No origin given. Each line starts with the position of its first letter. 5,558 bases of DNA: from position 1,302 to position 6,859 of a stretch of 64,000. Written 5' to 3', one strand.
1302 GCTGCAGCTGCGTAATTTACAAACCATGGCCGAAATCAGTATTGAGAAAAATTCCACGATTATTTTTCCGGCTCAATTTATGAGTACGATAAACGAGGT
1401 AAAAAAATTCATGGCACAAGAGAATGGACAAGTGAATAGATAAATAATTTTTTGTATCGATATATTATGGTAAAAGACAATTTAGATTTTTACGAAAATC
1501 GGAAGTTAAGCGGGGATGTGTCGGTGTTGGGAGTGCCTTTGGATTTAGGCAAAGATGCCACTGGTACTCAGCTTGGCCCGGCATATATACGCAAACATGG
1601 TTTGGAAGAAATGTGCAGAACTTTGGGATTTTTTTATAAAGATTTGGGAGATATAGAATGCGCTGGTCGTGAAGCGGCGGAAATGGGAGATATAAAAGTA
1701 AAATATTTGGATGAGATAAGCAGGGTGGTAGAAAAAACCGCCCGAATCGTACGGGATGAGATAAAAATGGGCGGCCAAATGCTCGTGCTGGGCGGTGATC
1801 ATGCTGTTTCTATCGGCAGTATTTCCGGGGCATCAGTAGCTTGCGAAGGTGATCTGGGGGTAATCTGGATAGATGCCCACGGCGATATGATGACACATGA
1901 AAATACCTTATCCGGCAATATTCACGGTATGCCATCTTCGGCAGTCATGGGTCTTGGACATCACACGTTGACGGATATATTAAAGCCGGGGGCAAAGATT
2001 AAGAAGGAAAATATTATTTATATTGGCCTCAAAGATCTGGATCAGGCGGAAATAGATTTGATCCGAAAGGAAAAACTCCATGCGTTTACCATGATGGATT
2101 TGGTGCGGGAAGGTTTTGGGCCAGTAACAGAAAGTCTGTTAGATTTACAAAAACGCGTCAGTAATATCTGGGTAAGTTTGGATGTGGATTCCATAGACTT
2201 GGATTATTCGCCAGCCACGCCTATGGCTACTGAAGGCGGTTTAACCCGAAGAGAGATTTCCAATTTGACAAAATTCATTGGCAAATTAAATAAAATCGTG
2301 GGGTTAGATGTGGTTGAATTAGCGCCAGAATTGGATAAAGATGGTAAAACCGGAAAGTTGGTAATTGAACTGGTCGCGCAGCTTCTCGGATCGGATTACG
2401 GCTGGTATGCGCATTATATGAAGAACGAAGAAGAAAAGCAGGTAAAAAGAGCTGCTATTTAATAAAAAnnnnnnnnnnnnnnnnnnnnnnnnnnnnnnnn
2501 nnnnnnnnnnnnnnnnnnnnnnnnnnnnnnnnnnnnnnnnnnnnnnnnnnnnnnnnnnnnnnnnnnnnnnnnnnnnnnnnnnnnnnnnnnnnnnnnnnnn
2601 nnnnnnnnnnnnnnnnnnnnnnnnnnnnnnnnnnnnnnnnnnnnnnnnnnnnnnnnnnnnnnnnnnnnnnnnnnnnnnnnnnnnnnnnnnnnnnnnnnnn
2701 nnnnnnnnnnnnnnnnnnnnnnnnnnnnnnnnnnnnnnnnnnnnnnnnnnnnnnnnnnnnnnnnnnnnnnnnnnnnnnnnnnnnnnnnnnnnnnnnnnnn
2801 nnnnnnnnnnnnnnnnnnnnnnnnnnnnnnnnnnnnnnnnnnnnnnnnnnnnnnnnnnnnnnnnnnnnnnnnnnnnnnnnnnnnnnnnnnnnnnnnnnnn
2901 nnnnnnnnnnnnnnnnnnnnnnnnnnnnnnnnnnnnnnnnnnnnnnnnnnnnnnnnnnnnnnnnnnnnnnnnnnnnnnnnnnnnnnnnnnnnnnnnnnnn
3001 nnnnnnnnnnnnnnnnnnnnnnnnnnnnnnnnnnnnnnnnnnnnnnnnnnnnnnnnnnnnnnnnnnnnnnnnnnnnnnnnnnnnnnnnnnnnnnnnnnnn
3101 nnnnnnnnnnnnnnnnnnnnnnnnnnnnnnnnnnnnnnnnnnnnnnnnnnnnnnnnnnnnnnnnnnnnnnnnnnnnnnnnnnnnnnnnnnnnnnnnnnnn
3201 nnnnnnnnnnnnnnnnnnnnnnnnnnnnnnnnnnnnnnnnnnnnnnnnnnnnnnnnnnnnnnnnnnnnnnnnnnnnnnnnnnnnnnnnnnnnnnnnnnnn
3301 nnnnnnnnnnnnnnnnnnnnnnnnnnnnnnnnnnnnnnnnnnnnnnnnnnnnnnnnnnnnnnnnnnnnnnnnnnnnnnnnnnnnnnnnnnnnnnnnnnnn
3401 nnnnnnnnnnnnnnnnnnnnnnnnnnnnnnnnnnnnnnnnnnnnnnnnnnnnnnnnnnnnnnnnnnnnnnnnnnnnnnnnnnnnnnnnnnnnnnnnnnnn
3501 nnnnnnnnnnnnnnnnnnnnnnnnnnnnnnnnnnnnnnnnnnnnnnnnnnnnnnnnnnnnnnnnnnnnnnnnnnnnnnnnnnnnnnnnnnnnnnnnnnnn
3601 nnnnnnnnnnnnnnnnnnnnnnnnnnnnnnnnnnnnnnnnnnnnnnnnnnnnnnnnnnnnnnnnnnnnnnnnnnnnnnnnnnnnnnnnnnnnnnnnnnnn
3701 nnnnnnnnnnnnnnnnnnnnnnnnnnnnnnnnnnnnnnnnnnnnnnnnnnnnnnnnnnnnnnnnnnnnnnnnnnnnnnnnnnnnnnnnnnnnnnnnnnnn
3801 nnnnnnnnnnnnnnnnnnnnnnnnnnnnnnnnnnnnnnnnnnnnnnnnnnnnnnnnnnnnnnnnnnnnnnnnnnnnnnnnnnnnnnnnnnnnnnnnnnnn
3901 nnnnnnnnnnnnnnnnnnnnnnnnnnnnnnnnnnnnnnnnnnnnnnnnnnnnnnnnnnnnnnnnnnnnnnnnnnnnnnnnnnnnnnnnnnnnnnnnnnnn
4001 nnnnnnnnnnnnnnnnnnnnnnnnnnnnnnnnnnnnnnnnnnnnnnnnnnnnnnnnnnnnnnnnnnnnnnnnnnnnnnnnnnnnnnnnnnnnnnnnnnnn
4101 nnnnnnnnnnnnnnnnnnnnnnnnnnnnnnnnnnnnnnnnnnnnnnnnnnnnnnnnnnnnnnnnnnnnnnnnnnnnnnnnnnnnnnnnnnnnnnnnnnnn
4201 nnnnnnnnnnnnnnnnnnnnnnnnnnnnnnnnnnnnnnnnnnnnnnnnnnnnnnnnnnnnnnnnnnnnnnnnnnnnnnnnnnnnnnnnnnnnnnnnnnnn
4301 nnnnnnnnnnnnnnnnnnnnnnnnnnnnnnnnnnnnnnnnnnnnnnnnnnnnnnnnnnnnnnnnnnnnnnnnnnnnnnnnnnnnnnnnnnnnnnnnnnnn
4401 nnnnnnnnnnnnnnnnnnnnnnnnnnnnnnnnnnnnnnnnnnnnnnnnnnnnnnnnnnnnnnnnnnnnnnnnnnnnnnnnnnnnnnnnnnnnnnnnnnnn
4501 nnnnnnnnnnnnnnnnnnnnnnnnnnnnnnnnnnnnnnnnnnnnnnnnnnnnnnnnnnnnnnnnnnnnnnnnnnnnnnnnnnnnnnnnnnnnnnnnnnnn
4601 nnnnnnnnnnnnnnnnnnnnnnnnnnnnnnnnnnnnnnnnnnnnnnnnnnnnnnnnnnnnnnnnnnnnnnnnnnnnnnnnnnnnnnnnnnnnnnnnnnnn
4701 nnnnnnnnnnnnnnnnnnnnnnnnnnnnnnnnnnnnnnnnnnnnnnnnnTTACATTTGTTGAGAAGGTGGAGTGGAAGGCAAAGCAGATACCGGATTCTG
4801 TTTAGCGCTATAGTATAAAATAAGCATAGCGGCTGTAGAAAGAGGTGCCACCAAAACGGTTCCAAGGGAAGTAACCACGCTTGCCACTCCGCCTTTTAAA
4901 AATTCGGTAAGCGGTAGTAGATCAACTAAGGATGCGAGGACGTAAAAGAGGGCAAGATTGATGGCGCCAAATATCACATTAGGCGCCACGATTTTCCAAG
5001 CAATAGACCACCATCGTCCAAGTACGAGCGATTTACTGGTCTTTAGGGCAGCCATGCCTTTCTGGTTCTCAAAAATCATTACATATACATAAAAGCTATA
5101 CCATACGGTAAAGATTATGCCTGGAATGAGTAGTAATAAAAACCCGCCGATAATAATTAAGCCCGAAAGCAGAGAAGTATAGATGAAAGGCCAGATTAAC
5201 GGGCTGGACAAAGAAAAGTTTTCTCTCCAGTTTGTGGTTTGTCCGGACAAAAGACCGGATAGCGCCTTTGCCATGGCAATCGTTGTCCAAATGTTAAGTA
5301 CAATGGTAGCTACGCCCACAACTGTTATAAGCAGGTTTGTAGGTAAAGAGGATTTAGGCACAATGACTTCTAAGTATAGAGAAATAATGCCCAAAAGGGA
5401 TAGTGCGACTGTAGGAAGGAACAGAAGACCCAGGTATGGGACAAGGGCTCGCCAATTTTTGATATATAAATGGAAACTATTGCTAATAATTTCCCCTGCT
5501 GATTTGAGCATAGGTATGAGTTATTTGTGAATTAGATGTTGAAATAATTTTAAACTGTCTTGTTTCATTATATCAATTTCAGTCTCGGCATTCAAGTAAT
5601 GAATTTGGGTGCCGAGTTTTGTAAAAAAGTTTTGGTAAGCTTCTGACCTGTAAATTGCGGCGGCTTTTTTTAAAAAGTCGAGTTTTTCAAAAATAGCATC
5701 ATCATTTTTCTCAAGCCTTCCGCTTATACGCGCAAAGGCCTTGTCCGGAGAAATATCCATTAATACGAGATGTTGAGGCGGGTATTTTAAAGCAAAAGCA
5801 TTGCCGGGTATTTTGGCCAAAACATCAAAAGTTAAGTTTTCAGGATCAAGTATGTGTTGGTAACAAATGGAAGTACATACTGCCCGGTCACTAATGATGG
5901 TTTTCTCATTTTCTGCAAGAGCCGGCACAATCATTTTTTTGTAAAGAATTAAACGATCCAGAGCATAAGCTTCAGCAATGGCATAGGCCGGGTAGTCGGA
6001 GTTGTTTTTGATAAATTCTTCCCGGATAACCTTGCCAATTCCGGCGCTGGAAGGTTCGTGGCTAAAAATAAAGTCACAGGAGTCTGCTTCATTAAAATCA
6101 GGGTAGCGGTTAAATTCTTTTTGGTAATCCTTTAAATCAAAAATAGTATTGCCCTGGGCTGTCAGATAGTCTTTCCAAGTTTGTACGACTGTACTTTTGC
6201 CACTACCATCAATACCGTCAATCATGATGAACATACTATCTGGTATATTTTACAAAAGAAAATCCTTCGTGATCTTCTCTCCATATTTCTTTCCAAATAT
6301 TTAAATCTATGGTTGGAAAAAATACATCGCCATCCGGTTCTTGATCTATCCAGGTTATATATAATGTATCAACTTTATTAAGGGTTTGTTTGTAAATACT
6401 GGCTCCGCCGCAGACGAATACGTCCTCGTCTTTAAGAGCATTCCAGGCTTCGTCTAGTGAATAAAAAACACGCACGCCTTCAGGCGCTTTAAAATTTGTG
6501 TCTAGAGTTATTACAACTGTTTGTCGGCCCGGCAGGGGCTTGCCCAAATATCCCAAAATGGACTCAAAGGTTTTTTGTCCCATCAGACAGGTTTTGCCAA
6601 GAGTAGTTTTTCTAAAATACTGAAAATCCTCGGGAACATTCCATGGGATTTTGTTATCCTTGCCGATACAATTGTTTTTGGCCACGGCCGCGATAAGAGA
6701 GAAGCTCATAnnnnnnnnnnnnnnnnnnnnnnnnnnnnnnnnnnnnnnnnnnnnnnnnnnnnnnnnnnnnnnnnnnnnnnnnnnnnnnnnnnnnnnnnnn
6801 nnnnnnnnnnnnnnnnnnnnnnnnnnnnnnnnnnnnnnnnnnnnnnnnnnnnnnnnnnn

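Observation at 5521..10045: Complete co-directional dTTP-supply cluster (tmk-folA-thyA-dut-kinase-dCMP deaminase) with interleaved acidic mini-proteins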

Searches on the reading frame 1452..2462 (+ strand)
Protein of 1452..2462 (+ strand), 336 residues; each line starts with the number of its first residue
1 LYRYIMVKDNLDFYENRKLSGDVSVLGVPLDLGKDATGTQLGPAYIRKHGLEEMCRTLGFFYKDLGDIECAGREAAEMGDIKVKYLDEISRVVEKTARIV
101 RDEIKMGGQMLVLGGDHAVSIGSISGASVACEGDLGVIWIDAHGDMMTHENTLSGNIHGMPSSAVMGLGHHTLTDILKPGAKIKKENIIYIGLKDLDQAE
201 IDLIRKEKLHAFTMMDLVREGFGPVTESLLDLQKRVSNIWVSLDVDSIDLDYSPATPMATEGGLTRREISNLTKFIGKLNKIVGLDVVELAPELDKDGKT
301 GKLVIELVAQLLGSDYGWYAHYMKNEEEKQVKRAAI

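Call 21: search_protein_families(library=pfam, proteins=[window:1452-2462:+], max_evalue=0.001)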
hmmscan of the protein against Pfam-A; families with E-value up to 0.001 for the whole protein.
window:1452-2462:+ (336 aa): 1 family
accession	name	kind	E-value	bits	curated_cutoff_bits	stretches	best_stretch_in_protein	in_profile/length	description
PF00491.26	Arginase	-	5.7e-59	200.3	22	1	22-312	2-279/280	Arginase family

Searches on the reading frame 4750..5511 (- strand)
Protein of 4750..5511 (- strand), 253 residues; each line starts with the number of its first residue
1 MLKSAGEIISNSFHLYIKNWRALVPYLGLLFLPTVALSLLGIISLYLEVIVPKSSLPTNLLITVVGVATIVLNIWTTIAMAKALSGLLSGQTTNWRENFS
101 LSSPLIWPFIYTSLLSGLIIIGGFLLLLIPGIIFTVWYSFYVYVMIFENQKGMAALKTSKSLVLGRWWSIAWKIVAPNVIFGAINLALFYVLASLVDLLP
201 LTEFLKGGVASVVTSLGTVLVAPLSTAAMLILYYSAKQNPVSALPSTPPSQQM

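Call 21: search_protein_families(library=pfam, proteins=[window:4750-5511:-], max_evalue=0.001)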
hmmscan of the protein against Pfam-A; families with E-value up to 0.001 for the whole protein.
window:4750-5511:- (253 aa): 2 families
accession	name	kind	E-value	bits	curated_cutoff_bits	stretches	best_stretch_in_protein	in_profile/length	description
PF10110.14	GPDPase_memb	-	6.3e-05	22.3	29.6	1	109-236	152-286/321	Membrane domain of glycerophosphoryl diester phosphodiesterase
PF06790.16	UPF0259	-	0.00011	22.5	31.4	1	59-200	89-219/248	Uncharacterised protein family (UPF0259)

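Call 73: search_protein_families(library=padloc, proteins=[window:4750-5511:-], max_evalue=0.01)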
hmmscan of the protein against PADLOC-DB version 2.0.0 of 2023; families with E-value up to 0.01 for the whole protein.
window:4750-5511:- (253 aa): 0 families

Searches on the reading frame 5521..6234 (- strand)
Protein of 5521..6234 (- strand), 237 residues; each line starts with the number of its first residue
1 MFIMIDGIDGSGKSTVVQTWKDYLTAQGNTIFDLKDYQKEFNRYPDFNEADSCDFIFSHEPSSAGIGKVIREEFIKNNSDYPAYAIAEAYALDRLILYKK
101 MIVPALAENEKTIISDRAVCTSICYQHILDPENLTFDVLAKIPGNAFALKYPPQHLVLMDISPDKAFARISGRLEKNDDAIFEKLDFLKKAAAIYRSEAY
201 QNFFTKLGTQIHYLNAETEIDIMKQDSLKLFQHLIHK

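Call 3: search_protein_families(library=pfam, proteins=[window:5521-6234:-], max_evalue=0.01)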
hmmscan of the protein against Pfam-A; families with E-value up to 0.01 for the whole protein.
window:5521-6234:- (237 aa): 3 families
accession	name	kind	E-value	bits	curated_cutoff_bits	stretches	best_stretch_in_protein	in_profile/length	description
PF02223.23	Thymidylate_kin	-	8e-25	88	27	2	55-202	27-167/185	Thymidylate kinase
PF01712.25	dNK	-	0.00047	20.4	27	1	3-201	1-169/203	Deoxynucleoside kinase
PF06414.18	Zeta_toxin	-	0.0031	17.4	22.3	1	3-64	19-81/199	Zeta toxin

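Call 9: search_protein_families(library=ncbifam, proteins=[window:5521-6234:-], max_evalue=0.01)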
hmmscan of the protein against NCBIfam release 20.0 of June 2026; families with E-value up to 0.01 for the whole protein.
window:5521-6234:- (237 aa): 3 families
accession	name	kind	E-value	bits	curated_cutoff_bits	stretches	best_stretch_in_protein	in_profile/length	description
TIGR00041.1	DTMP_kinase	equivalog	3.7e-27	95.3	83.25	2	51-225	31-194/196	dTMP kinase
NF005923.0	PRK07933.1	equivalog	1.1e-10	41.2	193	1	1-204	1-188/213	dTMP kinase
NF005250.0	PRK06761.1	equivalog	0.0013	17.8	270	1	2-29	5-32/282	hypothetical protein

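Call 10: search_protein_families(library=phrogs, proteins=[window:5521-6234:-], max_evalue=0.01)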
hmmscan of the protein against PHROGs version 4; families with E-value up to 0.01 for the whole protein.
window:5521-6234:- (237 aa): 3 families
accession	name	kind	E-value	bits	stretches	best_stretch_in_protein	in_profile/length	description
phrog_761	-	other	1.4e-19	72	2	60-204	55-186/362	thymidylate kinase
phrog_16057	-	other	0.0017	18.6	0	2-27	7-32/363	thymidylate kinase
phrog_2107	-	other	0.0058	17.3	0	3-134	6-108/201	thymidylate kinase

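Call 73: search_protein_families(library=padloc, proteins=[window:5521-6234:-], max_evalue=0.01)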
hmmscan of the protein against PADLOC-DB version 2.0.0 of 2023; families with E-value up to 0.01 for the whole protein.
window:5521-6234:- (237 aa): 2 families
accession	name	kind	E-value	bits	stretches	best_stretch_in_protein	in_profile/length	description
PDLC04690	PDC-M51B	-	1.1e-05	23.3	1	1-24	1-26/191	-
PDLC02911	VakA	-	0.00029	19.4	1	1-51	3-51/163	-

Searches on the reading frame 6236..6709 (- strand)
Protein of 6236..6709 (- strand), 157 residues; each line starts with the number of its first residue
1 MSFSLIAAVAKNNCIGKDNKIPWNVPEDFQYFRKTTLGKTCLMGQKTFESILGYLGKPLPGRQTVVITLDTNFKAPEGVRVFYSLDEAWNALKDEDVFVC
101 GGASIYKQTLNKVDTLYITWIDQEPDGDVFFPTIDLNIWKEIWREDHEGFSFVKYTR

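Call 3: search_protein_families(library=pfam, proteins=[window:6236-6709:-], max_evalue=0.01)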
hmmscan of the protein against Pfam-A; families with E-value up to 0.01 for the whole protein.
window:6236-6709:- (157 aa): 1 family
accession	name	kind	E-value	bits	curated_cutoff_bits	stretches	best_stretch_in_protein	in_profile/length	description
PF00186.24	DHFR_1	-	2.4e-50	170.8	25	1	3-148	2-143/159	Dihydrofolate reductase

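Call 9: search_protein_families(library=ncbifam, proteins=[window:6236-6709:-], max_evalue=0.01)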
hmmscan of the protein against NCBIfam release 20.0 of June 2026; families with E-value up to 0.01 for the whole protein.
window:6236-6709:- (157 aa): 31 families (the best 25 are shown)
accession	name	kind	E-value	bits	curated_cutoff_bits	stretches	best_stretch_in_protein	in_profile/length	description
NF000019.2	trim_DfrA3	exception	1.5e-36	125.7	350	1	1-148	1-144/162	trimethoprim-resistant dihydrofolate reductase DfrA3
NF008037.0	PRK10769.1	equivalog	3.2e-34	118.1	168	1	2-148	2-143/160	type 3 dihydrofolate reductase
NF000006.2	trim_DfrA26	exception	8.6e-33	113.9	350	1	4-149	20-167/183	trimethoprim-resistant dihydrofolate reductase DfrA26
NF000332.1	trim_DfrDGK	exception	2.2e-32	112.1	300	1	3-144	2-139/161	DfrD/DfrG/DfrK family trimethoprim-resistant dihydrofolate reductase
NF040541.1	trim_DfrE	exception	4.7e-32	110.9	347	1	1-153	1-149/157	trimethoprim-resistant dihydrofolate reductase DfrE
NF000143.1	trim_DfrG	exception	6.5e-31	107.3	365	1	1-144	1-140/165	trimethoprim-resistant dihydrofolate reductase DfrG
NF033868.0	trim_DfrA36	exception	3.5e-30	104.9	360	1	1-150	1-153/170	trimethoprim-resistant dihydrofolate reductase DfrA36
NF000155.1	trim_DfrC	exception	2.2e-29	102.4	350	1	1-140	1-133/161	trimethoprim-sensitive dihydrofolate reductase DfrC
NF000012.1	trim_DfrI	exception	1.3e-28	99.8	400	1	3-147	28-172/191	trimethoprim-resistant dihydrofolate reductase DfrI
NF000159.1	trim_DfrD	exception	1.4e-28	99.8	350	1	3-145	7-145/166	trimethoprim-resistant dihydrofolate reductase DfrD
NF000330.1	trim_DfrA1_like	exception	7.7e-28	97.3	250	1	1-147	1-143/157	trimethoprim-resistant dihydrofolate reductase DfrA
NF000333.1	trim_DfrF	exception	3.2e-27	95.4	320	1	4-157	3-150/164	trimethoprim-resistant dihydrofolate reductase DfrF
NF000055.3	trim_DfrA12_A21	exception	3.9e-27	95.1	330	1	4-136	9-138/165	DfrA12/DfrA21 family trimethoprim-resistant dihydrofolate reductase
NF033473.1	trim_sens_DfrEf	exception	4.6e-26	91.6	350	1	8-142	7-139/164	trimethoprim-sensitive dihydrofolate reductase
NF041386.1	dihyfolred_HdrA_Halo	equivalog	8.5e-25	87.4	300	1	4-157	4-157/158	dihydrofolate reductase HdrA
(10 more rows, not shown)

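Call 10: search_protein_families(library=phrogs, proteins=[window:6236-6709:-], max_evalue=0.01)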
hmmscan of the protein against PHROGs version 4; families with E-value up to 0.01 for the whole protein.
window:6236-6709:- (157 aa): 2 families
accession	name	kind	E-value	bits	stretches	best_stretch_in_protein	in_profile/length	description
phrog_316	-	DNA, RNA and nucleotide metabolism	3.7e-44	151.9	1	1-156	15-177/213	dihydrofolate reductase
phrog_11777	-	DNA, RNA and nucleotide metabolism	4.4e-16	59.8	1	3-139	375-517/546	dihydrofolate reductase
